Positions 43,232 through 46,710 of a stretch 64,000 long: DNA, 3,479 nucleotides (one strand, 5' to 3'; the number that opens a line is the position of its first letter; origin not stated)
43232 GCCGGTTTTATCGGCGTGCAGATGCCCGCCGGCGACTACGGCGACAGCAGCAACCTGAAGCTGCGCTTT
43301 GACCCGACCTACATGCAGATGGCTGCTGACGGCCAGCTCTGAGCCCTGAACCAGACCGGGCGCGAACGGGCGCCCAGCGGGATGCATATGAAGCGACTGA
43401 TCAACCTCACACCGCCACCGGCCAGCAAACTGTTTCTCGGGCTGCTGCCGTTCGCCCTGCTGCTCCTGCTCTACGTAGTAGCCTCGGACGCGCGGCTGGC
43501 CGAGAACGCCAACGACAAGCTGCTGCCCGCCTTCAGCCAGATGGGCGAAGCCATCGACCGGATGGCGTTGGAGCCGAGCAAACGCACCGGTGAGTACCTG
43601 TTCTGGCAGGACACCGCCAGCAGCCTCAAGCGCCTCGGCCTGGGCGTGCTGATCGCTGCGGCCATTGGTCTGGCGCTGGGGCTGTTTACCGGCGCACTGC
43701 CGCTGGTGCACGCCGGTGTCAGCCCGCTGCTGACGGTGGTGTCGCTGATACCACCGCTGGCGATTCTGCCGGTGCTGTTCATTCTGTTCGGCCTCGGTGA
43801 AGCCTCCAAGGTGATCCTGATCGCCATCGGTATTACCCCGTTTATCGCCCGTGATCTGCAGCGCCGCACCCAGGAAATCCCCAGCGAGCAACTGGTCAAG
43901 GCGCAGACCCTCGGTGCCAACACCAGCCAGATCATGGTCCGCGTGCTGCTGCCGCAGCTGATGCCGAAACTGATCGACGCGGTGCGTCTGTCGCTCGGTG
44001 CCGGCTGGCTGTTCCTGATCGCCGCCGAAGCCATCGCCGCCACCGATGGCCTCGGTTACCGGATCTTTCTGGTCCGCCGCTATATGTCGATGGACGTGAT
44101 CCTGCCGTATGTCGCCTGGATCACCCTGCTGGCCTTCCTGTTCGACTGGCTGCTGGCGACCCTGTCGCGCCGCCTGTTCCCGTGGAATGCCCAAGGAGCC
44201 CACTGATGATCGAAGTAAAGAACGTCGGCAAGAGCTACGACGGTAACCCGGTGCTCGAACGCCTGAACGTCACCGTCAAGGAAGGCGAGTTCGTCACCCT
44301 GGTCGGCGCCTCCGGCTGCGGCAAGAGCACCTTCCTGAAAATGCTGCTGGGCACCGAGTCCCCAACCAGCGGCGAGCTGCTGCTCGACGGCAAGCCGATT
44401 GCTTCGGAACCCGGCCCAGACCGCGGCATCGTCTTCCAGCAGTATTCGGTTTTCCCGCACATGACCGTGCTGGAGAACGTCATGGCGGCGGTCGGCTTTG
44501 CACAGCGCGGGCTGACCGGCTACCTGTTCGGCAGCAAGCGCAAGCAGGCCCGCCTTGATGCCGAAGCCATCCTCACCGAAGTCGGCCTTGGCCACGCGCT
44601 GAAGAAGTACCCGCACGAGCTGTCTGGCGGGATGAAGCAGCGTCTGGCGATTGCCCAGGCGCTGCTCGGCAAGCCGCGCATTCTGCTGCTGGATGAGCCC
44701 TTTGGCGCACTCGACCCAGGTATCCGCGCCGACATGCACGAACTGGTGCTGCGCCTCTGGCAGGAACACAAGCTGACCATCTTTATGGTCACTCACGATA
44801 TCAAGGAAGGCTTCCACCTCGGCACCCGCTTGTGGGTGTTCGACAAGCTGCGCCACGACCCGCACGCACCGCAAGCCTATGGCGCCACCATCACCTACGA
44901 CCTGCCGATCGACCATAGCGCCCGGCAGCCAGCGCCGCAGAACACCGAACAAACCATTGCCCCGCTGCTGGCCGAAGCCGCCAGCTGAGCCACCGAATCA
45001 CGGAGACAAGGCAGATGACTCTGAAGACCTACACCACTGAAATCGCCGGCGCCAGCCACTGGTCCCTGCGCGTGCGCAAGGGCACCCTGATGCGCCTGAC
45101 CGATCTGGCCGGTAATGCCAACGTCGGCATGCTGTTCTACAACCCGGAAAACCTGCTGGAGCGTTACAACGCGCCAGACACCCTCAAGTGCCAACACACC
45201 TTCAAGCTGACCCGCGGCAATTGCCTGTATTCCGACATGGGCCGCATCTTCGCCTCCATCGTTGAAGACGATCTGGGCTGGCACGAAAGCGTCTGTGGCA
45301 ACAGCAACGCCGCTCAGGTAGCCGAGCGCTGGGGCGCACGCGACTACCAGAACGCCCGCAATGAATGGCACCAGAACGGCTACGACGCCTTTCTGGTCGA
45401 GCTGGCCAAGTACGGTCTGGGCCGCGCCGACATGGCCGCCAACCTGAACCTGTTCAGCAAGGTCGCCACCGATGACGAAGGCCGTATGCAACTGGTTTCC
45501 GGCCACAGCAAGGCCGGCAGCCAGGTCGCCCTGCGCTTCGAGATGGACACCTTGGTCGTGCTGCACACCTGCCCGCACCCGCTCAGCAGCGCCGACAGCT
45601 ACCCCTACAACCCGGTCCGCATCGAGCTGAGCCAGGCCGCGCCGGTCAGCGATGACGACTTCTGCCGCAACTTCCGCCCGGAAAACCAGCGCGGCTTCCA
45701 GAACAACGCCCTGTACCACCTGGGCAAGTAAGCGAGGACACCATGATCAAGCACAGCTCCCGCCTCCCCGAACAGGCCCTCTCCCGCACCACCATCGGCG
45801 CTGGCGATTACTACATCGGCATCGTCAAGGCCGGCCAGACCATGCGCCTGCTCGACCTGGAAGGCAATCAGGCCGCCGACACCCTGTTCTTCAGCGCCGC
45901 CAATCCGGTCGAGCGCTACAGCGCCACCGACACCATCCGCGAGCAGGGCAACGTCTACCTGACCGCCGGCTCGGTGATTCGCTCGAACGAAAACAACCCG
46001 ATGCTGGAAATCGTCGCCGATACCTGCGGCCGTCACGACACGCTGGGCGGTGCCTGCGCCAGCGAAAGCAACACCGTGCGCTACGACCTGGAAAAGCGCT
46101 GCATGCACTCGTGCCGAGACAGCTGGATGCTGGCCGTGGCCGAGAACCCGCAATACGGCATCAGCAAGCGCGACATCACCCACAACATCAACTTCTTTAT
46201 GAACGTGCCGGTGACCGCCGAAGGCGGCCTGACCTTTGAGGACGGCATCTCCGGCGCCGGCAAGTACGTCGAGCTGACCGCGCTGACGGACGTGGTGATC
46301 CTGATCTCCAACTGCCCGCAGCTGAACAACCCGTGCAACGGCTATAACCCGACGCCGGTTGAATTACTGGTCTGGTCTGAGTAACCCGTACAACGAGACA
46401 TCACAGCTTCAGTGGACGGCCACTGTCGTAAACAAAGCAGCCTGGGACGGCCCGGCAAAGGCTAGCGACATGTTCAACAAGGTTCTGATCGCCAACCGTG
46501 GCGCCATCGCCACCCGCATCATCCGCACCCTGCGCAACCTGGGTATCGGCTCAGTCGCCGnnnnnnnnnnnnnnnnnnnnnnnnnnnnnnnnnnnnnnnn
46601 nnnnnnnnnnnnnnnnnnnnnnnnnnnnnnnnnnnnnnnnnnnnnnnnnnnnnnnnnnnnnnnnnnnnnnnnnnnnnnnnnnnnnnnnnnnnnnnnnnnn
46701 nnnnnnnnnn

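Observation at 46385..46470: Second, different guanidine riboswitch (class II) inside the same operon, gating the carboxylase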

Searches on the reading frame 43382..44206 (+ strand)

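Call 6: search_protein_families(library=pfam, proteins=[window:43382-44206:+])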
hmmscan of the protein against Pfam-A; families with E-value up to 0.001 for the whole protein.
window:43382-44206:+ (274 aa): 1 family
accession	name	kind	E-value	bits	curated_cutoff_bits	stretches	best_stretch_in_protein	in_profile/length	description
PF00528.27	BPD_transp_1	-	2e-19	70.5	26.4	1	96-265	1-182/184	Binding-protein-dependent transport system inner membrane component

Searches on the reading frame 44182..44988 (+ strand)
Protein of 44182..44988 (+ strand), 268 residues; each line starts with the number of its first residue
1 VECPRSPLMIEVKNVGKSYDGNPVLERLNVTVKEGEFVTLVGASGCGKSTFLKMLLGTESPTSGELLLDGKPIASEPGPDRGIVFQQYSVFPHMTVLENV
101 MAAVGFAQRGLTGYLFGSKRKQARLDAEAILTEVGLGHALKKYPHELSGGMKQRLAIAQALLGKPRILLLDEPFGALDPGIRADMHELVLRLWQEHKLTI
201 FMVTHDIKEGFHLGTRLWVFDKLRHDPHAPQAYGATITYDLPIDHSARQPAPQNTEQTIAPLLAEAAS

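Call 6: search_protein_families(library=pfam, proteins=[window:44182-44988:+])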
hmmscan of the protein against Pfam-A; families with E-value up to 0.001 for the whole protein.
window:44182-44988:+ (268 aa): 4 families
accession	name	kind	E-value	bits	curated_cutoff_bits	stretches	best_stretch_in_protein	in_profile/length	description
PF00005.33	ABC_tran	-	1.6e-36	126.4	25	1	25-174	1-136/137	ABC transporter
PF13304.12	AAA_21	-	7e-09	36.6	27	1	130-206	221-299/304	AAA domain, putative AbiEii toxin, Type IV TA system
PF13401.12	AAA_22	-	0.00032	21.5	27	0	35-202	5-120/130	AAA domain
PF03193.22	RsgA_GTPase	-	0.001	19.4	30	0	24-60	96-131/174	RsgA GTPase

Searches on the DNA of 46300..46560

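Call 4: search_rna_families(source=window, start=46300, end=46560, threshold=evalue, max_evalue=10, show_alignments=4)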
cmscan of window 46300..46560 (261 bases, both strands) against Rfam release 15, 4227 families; matches with E-value up to 10: 1.
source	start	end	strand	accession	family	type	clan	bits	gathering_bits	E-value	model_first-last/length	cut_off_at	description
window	46408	46455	+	RF01068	Guanidine-II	Cis-reg; riboswitch;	-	22.7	32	0.01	1-48/48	no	Guanidine-II riboswitch aptamer (mini-ykkC)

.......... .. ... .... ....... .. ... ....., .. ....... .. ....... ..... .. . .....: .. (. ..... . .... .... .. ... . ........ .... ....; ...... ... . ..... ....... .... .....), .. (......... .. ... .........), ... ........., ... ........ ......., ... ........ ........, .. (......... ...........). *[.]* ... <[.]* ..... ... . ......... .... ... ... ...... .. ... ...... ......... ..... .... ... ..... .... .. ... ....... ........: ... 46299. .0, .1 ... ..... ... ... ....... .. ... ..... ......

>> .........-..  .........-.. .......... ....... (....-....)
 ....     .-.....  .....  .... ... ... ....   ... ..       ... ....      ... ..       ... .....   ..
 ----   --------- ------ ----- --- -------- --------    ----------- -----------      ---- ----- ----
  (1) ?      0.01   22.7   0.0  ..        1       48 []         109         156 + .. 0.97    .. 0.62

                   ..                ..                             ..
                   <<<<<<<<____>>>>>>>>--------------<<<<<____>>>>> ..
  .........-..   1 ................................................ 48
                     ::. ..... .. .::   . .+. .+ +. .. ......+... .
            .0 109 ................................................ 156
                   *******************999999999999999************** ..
